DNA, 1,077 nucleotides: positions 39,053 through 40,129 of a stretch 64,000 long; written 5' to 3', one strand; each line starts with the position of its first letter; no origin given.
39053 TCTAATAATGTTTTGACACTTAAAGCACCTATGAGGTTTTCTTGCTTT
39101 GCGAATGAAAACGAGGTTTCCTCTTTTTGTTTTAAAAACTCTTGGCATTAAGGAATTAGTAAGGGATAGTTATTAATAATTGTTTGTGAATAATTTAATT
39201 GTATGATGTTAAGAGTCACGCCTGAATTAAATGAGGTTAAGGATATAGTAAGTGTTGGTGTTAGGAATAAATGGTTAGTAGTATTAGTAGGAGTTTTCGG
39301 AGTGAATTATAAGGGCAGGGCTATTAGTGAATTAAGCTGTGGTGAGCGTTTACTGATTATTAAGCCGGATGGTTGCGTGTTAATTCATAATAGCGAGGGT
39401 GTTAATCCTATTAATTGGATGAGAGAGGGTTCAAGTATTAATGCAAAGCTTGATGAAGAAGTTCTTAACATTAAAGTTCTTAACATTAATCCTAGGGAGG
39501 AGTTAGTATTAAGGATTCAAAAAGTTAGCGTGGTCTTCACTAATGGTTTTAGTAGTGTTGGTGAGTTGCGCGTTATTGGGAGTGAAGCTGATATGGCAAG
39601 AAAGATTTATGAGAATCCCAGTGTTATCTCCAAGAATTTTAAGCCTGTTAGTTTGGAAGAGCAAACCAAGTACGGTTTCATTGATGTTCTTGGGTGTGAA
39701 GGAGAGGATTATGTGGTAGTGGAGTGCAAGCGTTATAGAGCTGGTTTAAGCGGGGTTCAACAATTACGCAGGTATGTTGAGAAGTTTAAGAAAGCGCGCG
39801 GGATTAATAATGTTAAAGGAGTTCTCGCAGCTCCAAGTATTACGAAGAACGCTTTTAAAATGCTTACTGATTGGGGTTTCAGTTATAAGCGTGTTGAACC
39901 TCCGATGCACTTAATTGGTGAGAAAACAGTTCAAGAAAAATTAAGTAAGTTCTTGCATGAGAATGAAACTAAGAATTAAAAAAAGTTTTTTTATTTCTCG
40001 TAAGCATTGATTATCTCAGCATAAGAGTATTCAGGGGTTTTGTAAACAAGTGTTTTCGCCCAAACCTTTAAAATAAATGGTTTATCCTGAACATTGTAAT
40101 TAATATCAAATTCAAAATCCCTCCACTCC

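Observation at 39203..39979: nucS/EndoMS gene with anomalous G-rich composition: candidate horizontally acquired mismatch endonuclease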

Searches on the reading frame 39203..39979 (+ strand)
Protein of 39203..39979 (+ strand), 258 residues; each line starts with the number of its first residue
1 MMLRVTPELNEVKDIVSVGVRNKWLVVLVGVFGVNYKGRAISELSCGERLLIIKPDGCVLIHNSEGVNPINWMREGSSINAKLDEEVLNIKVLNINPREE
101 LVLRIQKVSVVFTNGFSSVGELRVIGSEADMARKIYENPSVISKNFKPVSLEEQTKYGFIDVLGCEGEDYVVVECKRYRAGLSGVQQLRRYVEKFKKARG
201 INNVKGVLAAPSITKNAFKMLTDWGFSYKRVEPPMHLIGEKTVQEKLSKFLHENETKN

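Call 4: search_protein_families(library=pfam, proteins=[window:39203-39979:+], max_evalue=0.01)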
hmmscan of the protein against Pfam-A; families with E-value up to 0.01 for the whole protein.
window:39203-39979:+ (258 aa): 2 families
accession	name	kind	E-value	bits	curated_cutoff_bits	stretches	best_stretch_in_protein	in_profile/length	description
PF01939.22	NucS_C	-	9.3e-32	110.1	24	1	127-239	1-114/124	Endonuclease NucS C-terminal domain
PF21003.3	NucS_N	-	3.4e-20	72.3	23.9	1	25-110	4-89/100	Endonuclease NucS N-terminal PH-like domain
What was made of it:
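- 39203..39979 (+): nucS/EndoMS coding sequence, 258 aa. A second ATG sits at codon 2, and the database copy P0001 starts there. Pfam NucS_N 3.4e-20 and NucS_C 9.3e-32 (call 4).
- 39275..39532 (+): N-terminal PH-like DNA-binding and dimerisation domain (residues 25-110). Pfam PF21003 match (call 4).
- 39581..39919 (+): C-terminal RecB-like nuclease domain (residues 127-239). Pfam PF01939 match (call 4).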

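Call 5: search_solved_structures(query=window:39203-39979:+, max_evalue=0.01, show_alignments=2)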
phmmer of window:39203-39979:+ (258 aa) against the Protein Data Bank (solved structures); distinct sequences matched with E-value up to 0.01: 2.
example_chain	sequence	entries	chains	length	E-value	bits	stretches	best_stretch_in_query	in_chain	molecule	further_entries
2vld_A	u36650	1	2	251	7e-45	156.7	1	3-245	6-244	Endonuclease NucS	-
5gke_A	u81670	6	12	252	9.4e-43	149.8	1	6-237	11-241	Endonuclease EndoMS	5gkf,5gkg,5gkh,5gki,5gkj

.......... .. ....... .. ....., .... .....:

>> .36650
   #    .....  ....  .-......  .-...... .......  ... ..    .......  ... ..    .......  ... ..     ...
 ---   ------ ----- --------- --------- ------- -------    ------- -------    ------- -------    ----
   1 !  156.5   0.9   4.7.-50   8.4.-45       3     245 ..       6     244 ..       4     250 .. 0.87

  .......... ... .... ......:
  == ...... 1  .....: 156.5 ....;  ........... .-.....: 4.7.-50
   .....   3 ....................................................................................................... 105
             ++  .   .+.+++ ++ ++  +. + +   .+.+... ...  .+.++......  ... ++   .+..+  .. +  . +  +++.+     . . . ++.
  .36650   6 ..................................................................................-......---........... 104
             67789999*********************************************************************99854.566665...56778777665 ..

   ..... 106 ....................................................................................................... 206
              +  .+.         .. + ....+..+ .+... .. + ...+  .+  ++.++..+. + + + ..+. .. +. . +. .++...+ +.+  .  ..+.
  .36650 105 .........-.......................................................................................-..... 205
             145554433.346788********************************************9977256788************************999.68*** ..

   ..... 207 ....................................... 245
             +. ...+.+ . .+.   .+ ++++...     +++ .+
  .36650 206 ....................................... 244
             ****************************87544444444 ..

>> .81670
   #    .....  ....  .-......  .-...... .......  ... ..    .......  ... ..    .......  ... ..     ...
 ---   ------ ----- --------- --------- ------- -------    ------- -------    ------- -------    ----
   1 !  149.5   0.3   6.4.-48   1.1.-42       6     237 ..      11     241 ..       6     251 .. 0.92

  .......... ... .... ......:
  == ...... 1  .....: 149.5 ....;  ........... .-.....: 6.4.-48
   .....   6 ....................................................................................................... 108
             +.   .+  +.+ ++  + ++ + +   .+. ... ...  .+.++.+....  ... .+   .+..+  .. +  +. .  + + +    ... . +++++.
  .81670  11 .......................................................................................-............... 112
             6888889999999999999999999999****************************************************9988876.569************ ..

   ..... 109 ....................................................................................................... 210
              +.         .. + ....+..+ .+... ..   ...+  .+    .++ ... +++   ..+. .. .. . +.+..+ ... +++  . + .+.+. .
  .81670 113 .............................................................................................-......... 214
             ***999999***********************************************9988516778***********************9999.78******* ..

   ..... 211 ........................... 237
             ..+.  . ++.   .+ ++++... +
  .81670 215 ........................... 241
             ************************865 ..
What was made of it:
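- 39203..39979 (+): PDB 2vld 7e-45 and 5gke 9.4e-43 (call 5).
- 39308..39418 (+): Stretch holding the mismatch-base pocket residues Y36, R39, N71 and W72. These residues align with Tko EndoMS Y41, R44, N76 and W77 (call 5).
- Closest known: EndoMS/NucS of Thermococcales. Same: Both have the same two-domain architecture over the full length (E 1e-43 to 1e-45; call 5).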

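Call 7: find_homologous_proteins(query=window:39203-39979:+)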
Query window:39203-39979:+ (258 aa): 136 proteins with E <= 0.001 among 902 candidates; the best 120 are listed.
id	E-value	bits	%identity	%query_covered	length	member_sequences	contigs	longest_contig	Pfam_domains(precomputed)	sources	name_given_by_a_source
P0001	4.0e-165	565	100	100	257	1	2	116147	PF01939.22,PF21003.3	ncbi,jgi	-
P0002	1.8e-149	514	89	100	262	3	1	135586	PF01939.22,PF21003.3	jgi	-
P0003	9.7e-91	322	59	97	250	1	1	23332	PF01939.22,PF21003.3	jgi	-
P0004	2.1e-75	272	50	95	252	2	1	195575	PF01939.22,PF21003.3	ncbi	-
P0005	4.8e-75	270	50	95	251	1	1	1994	PF01939.22,PF21003.3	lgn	-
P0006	7.9e-73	263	51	94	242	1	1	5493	PF01939.22,PF21003.3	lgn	-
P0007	3.4e-72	261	51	97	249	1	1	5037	PF01939.22,PF21003.3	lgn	-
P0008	2.0e-70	255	49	98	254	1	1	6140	PF01939.22,PF21003.3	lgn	-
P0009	4.6e-70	254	54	88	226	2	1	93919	PF01939.22,PF21003.3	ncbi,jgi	-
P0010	5.2e-70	254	49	98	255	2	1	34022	PF01939.22,PF21003.3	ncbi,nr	ncbi:DUF91 domain-containing protein [archaeon]|nr:DUF91 domain-containing protein [archaeon]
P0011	8.1e-70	253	47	97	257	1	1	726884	PF01939.22,PF21003.3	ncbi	-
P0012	9.2e-70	253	54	90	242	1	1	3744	PF01939.22,PF21003.3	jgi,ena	-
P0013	2.2e-69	252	50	96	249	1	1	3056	PF01939.22,PF21003.3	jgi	-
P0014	1.3e-68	249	48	96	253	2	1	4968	PF01939.22,PF21003.3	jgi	-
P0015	1.9e-68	249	49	95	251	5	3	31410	PF01939.22,PF21003.3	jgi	-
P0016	3.0e-68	248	48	97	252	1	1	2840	PF01939.22,PF21003.3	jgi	-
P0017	4.8e-68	247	47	97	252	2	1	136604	PF01939.22,PF21003.3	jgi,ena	-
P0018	1.8e-67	246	46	95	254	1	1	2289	PF01939.22,PF21003.3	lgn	-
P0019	1.5e-66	242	47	97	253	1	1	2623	PF01939.22,PF21003.3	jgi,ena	-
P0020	6.7e-66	240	46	95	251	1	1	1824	PF01939.22,PF21003.3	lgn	-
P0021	1.9e-65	239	47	95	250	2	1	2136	PF01939.22,PF21003.3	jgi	-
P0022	2.2e-65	239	47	95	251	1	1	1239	PF01939.22,PF21003.3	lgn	-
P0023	9.0e-65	237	47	95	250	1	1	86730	PF01939.22,PF21003.3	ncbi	-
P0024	1.9e-63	232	53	85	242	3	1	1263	PF01939.22,PF21003.3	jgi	jgi:RecB family endonuclease NucS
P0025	3.2e-61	225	44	97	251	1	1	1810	PF01939.22,PF21003.3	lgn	-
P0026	3.6e-61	225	46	97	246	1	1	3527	PF01939.22,PF21003.3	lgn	-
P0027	4.2e-61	225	52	84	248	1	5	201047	PF01939.22,PF21003.3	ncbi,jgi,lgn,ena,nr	ncbi:endonuclease NucS [archaeon CG10_big_fil_rev_8_21_14_0_10_43_11]|nr:MAG: endonuclease NucS [arc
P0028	5.8e-61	224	47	95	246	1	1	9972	PF01939.22,PF21003.3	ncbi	-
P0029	1.0e-60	223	48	97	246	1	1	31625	PF01939.22,PF21003.3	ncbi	-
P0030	2.3e-60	222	44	95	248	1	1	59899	PF01939.22,PF21003.3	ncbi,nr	ncbi:MAG: DUF91 domain-containing protein [Nanoarchaeota archaeon]|nr:DUF91 domain-containing protei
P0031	2.4e-60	222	45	95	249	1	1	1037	PF01939.22,PF21003.3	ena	-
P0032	7.7e-59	217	44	94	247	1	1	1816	PF01939.22,PF21003.3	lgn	-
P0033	9.4e-58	214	45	92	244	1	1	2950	PF01939.22,PF21003.3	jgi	jgi:RecB family endonuclease NucS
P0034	2.8e-57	212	43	92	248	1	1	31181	PF01939.22,PF21003.3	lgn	-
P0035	7.9e-57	211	44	92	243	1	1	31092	PF01939.22,PF21003.3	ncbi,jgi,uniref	ncbi:conserved hypothetical protein [sediment metagenome]|uniref:Endonuclease NucS n=1 Tax=sediment 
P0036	8.7e-57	211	46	84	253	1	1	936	PF01939.22,PF21003.3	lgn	-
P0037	2.4e-56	209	43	97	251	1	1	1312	PF01939.22,PF21003.3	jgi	jgi:hypothetical protein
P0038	3.3e-56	209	42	97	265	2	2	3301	PF01939.22,PF21003.3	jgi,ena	-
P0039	3.4e-56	209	52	74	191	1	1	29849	PF01939.22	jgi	-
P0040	4.4e-56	208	45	92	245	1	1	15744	PF01939.22,PF21003.3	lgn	-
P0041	4.5e-56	208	48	83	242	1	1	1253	PF01939.22,PF21003.3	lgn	-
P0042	4.7e-56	208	45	95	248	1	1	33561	PF01939.22,PF21003.3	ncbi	ncbi:endonuclease NucS, partial [Thermoproteota archaeon]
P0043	5.2e-56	208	49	79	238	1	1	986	PF01939.22,PF21003.3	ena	-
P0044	1.9e-55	206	47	86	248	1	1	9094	PF01939.22,PF21003.3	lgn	-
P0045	2.2e-55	206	46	90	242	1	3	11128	PF01939.22,PF21003.3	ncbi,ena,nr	ncbi:endonuclease NucS [Candidatus Woesearchaeota archaeon]|nr:endonuclease NucS [Candidatus Woesear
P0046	5.9e-55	205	46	88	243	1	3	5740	PF01939.22,PF21003.3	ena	-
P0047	1.2e-54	204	46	90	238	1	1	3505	PF01939.22,PF21003.3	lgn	-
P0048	1.8e-54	203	48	84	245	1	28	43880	PF01939.22,PF21003.3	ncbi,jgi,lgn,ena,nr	ncbi:endonuclease NucS [Candidatus Woesearchaeota archaeon]|nr:MAG: hypothetical protein QS99_C0010G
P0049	2.3e-54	203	43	94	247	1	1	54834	PF01939.22,PF21003.3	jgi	-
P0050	2.7e-54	202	45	94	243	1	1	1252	PF01939.22,PF21003.3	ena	-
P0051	2.8e-54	202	47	84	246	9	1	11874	PF01939.22,PF21003.3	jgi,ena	-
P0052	3.4e-54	202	48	83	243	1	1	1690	PF01939.22,PF21003.3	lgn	-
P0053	5.9e-54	201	45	91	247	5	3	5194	PF01939.22,PF21003.3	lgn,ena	-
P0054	6.3e-54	201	44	90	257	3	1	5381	PF01939.22,PF21003.3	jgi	jgi:RecB family endonuclease NucS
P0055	1.1e-53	200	47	84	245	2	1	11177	PF01939.22,PF21003.3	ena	-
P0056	1.1e-53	200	47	84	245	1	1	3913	PF01939.22,PF21003.3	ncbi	-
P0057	1.2e-53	200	42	95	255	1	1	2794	PF01939.22,PF21003.3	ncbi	-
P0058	1.2e-53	200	45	91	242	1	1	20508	PF01939.22,PF21003.3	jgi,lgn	jgi:hypothetical protein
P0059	1.5e-53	200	42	93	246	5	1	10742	PF01939.22,PF21003.3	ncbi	-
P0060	2.2e-53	199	43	90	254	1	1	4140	PF01939.22,PF21003.3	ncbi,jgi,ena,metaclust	metaclust:\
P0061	2.2e-53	199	48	84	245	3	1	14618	PF01939.22,PF21003.3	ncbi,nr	ncbi:endonuclease NucS [Candidatus Woesearchaeota archaeon]|nr:endonuclease NucS [Candidatus Woesear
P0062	2.6e-53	199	45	84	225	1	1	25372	PF01939.22,PF21003.3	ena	-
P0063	3.4e-53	199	45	85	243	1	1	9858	PF01939.22,PF21003.3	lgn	-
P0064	3.7e-53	199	44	90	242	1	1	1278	PF01939.22,PF21003.3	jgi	-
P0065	4.6e-53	198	41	93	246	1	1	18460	PF01939.22,PF21003.3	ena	-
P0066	1.0e-52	197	48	83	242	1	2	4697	PF01939.22,PF21003.3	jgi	jgi:RecB family endonuclease NucS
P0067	1.1e-52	197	43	91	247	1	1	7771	PF01939.22,PF21003.3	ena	-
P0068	1.1e-52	197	45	84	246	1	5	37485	PF01939.22,PF21003.3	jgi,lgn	-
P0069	1.4e-52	197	45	87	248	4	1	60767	PF01939.22,PF21003.3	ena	-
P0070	1.7e-52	196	48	85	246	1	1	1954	PF01939.22,PF21003.3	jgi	jgi:RecB family endonuclease NucS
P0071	1.8e-52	196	42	90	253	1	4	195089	PF01939.22,PF21003.3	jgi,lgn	jgi:hypothetical protein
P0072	2.4e-52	196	43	93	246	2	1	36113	PF01939.22,PF21003.3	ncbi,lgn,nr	ncbi:DUF91 domain-containing protein [Candidatus Woesearchaeota archaeon]|nr:MAG: DUF91 domain-conta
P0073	2.7e-52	196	42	87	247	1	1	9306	PF01939.22,PF21003.3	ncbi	-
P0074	2.7e-52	196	44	90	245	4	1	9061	PF01939.22,PF21003.3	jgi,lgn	jgi:hypothetical protein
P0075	3.1e-52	196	45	88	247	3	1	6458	PF01939.22,PF21003.3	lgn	-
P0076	7.2e-52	194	43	94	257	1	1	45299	PF01939.22,PF21003.3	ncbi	-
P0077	1.6e-51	193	46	85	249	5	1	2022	PF01939.22,PF21003.3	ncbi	-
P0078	2.2e-51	193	45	90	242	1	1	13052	PF01939.22,PF21003.3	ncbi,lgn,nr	ncbi:DUF91 domain-containing protein [Candidatus Woesearchaeota archaeon]|nr:MAG: DUF91 domain-conta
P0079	2.5e-51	193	46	84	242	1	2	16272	PF01939.22,PF21003.3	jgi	-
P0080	3.8e-51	192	44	83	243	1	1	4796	PF01939.22,PF21003.3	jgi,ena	-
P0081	4.7e-51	192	42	94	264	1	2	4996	PF01939.22,PF21003.3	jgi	jgi:endonuclease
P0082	5.1e-51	192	44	85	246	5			PF01939.22,PF21003.3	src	-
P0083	6.2e-51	191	45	84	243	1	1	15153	PF01939.22,PF21003.3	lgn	-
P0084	6.5e-51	191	39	91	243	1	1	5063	PF01939.22,PF21003.3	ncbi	-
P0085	8.0e-51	191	47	76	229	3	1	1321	PF01939.22,PF21003.3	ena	-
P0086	1.1e-50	191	42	87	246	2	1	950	PF01939.22,PF21003.3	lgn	-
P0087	1.1e-50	191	46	82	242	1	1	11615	PF01939.22,PF21003.3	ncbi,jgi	jgi:RecB family endonuclease NucS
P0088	1.4e-50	190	42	92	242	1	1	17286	PF01939.22,PF21003.3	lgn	-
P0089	2.5e-50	189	39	97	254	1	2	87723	PF01939.22,PF21003.3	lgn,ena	-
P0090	2.5e-50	189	39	97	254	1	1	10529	PF01939.22,PF21003.3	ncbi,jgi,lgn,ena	-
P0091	2.8e-50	189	40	97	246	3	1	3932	PF01939.22,PF21003.3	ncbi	-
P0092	2.8e-50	189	44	83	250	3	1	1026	PF01939.22,PF21003.3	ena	-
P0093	4.4e-50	189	41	91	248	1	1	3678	PF01939.22,PF21003.3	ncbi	-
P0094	9.8e-50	187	45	87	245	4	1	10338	PF01939.22,PF21003.3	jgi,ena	-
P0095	1.0e-49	187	43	85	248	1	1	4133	PF01939.22,PF21003.3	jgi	jgi:endonuclease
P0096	1.4e-49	187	41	92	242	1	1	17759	PF01939.22,PF21003.3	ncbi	ncbi:MAG: endonuclease NucS [Nanoarchaeota archaeon]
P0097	1.8e-49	187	44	96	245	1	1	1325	PF01939.22,PF21003.3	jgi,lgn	-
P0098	2.3e-49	186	45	92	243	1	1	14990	PF01939.22,PF21003.3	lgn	-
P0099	2.5e-49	186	45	83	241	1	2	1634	PF01939.22,PF21003.3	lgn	-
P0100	3.9e-49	185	44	91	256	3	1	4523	PF01939.22,PF21003.3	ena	-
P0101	5.3e-49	185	38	97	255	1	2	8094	PF01939.22,PF21003.3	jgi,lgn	-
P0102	8.0e-49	184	45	85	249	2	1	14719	PF01939.22,PF21003.3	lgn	-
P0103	1.1e-48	184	42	94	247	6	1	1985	PF01939.22,PF21003.3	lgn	-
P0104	2.2e-48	183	41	90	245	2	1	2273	PF01939.22,PF21003.3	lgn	-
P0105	3.1e-48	183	44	81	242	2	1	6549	PF01939.22,PF21003.3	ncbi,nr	ncbi:MAG: endonuclease NucS [Nanoarchaeota archaeon]|nr:endonuclease NucS [Nanoarchaeota archaeon]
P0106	3.3e-48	182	41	90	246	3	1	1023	PF01939.22,PF21003.3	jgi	-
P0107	5.7e-48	182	39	89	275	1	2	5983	PF01939.22,PF21003.3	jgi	jgi:RecB family endonuclease NucS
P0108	7.6e-48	181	47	79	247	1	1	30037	PF01939.22,PF21003.3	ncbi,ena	-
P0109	8.7e-48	181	44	85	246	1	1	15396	PF01939.22,PF21003.3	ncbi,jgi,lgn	-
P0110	8.8e-48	181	40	93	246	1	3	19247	PF01939.22,PF21003.3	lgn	-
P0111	1.5e-47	180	46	78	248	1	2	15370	PF01939.22,PF21003.3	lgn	-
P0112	9.5e-47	178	39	87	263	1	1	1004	PF01939.22,PF21003.3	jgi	jgi:RecB family endonuclease NucS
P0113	9.6e-47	178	40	87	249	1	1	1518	PF01939.22,PF21003.3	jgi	-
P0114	1.4e-46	177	40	90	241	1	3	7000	PF01939.22,PF21003.3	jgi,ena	-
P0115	6.4e-46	175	42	85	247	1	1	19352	PF01939.22,PF21003.3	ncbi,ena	-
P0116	8.5e-46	175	54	59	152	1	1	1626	PF01939.22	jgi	jgi:RecB family endonuclease NucS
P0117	1.2e-45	174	43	82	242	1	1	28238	PF01939.22,PF21003.3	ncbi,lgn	ncbi:MAG: endonuclease NucS [Nanoarchaeota archaeon]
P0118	1.9e-45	173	43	84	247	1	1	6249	PF01939.22,PF21003.3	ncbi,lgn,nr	ncbi:DUF91 domain-containing protein [Candidatus Woesearchaeota archaeon]|nr:MAG: DUF91 domain-conta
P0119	3.1e-45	173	45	84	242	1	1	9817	PF01939.22,PF21003.3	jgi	-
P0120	3.9e-45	172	40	87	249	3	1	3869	PF01939.22,PF21003.3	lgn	-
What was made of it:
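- The named top homologues are almost all DPANN, with one partial 'Thermoproteota' record (call 7).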

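Call 8: find_encoding_contigs(protein=window:39203-39979:+, flank=10000)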
Protein window:39203-39979:+ (258 aa): no gene with exactly this product is on record in the collection.

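Call 9: find_encoding_contigs(protein=P0001, flank=10000, max_places=3)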
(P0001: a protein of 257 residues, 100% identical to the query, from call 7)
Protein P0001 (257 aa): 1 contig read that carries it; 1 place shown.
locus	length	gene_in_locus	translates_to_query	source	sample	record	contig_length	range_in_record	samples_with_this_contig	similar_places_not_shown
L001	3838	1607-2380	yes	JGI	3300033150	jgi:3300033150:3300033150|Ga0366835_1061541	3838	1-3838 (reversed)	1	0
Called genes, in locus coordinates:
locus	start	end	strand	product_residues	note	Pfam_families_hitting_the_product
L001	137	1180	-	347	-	-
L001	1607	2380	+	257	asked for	PF21003:NucS_N, PF01939:NucS_C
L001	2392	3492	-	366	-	-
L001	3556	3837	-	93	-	?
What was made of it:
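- Tried and rejected: An exact-sequence look-up of the 258-aa ORF found nothing, because the database copy starts at the second ATG (calls 8, 9).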

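Call 10: find_encoding_contigs(protein=P0002, flank=10000, max_places=3)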
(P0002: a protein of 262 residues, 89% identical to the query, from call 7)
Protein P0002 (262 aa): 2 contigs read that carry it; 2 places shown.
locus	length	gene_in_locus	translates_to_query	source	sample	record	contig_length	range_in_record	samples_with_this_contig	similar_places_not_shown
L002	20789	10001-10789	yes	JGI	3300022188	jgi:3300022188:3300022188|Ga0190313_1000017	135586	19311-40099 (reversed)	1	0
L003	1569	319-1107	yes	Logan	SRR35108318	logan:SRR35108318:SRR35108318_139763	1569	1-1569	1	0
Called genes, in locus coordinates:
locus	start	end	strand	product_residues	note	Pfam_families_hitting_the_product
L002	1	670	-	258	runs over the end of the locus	PF10609:ParA, PF00142:Fer4_NifH (faint), PF01656:CbiA, PF02374:ArsA_ATPase (faint), PF06564:CBP_BcsQ (faint), PF13614:AAA_31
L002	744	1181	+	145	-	-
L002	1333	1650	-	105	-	-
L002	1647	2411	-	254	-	PF12146:Hydrolase_4 (weak), PF20434:BD-FAE (weak), PF00326:Peptidase_S9 (weak)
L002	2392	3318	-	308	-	PF04055:Radical_SAM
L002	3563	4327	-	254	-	-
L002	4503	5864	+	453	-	-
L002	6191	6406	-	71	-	PF14082:SduA_C (weak)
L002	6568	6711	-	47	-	-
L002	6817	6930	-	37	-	-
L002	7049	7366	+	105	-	-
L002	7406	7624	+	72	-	-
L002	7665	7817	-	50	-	-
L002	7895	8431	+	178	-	PF01936:NYN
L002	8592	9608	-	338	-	-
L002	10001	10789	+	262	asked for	PF21003:NucS_N, PF01939:NucS_C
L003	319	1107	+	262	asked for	PF21003:NucS_N, PF01939:NucS_C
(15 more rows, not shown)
